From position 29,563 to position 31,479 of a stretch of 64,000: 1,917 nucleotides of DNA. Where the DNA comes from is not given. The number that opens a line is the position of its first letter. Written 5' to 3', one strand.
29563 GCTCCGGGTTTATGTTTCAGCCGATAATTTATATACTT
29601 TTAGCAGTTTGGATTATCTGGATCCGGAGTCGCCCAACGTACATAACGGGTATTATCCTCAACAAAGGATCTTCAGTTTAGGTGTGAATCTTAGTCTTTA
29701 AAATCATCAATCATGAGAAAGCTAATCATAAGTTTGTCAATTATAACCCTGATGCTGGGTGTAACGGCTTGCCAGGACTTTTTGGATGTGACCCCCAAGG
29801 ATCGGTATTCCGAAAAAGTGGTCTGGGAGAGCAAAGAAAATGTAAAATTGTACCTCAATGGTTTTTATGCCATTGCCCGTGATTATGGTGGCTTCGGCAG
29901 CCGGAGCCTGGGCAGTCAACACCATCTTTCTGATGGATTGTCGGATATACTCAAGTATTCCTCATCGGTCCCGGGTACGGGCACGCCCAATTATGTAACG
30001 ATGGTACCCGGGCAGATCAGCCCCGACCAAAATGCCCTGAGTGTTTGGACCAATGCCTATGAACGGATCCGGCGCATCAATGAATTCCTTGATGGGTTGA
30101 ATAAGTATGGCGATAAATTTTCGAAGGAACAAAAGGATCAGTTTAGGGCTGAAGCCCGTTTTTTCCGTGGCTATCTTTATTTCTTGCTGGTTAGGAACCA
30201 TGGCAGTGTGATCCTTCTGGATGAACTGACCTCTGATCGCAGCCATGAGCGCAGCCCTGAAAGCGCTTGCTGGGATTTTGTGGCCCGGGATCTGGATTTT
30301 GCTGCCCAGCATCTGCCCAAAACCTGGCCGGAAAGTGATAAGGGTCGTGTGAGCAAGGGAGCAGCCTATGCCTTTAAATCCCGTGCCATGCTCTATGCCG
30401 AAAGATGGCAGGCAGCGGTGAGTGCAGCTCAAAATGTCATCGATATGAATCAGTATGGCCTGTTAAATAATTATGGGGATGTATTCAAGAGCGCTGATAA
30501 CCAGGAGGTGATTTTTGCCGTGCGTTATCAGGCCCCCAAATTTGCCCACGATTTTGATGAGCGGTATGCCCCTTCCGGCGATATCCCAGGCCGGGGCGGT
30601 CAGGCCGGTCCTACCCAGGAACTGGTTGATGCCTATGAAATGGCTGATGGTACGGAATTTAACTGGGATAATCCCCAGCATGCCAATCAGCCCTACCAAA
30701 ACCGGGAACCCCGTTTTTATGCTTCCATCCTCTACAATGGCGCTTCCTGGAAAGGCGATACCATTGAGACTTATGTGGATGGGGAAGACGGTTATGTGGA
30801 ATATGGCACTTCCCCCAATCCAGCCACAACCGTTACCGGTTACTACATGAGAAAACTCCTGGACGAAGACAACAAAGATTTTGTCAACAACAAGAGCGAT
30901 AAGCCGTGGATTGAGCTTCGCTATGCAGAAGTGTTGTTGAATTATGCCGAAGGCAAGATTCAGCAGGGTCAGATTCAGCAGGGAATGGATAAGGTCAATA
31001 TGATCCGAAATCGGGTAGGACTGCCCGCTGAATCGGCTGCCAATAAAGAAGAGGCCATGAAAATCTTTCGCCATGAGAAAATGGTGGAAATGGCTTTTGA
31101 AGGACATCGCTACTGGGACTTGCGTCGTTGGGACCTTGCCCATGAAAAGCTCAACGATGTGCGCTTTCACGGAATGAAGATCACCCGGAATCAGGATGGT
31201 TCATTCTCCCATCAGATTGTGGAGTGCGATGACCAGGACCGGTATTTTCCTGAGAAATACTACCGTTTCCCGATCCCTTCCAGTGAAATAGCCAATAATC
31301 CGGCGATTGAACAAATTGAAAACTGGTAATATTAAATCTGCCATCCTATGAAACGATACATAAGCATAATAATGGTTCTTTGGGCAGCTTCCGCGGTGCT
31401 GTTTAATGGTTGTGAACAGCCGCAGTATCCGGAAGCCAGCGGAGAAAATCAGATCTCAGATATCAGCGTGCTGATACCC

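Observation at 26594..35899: PUL-1 duplicates the PUL-2 functional module with a different SusC/SusD lineage and a divergent GHL10-like subfamily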

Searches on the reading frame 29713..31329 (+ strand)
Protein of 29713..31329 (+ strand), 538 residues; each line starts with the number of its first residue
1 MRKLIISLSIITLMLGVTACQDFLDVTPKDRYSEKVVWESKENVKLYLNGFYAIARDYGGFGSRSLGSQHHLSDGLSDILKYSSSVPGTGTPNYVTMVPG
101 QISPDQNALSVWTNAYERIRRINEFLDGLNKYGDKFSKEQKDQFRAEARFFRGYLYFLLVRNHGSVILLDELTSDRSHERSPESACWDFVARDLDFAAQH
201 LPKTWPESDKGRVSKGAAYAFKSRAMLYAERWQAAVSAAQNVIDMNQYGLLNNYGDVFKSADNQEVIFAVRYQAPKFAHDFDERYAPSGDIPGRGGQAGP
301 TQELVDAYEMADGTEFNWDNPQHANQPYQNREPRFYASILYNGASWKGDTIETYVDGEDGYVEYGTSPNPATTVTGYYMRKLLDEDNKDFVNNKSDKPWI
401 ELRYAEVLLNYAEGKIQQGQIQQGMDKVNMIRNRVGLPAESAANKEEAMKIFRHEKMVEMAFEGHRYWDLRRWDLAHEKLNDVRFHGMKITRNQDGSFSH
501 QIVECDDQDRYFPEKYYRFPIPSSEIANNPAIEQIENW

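Call 3: search_protein_families(library=pfam, proteins=[window:29713-31329:+], max_evalue=0.01)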
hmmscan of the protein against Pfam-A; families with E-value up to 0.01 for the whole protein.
window:29713-31329:+ (538 aa): 2 families
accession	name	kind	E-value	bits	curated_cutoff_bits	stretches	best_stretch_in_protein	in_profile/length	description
PF07980.17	SusD_RagB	-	1.4e-57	196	23.1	1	264-538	1-297/297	SusD family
PF14322.12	SusD-like_3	-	5.1e-25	89.3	27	1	22-227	1-191/191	Starch-binding associating with outer membrane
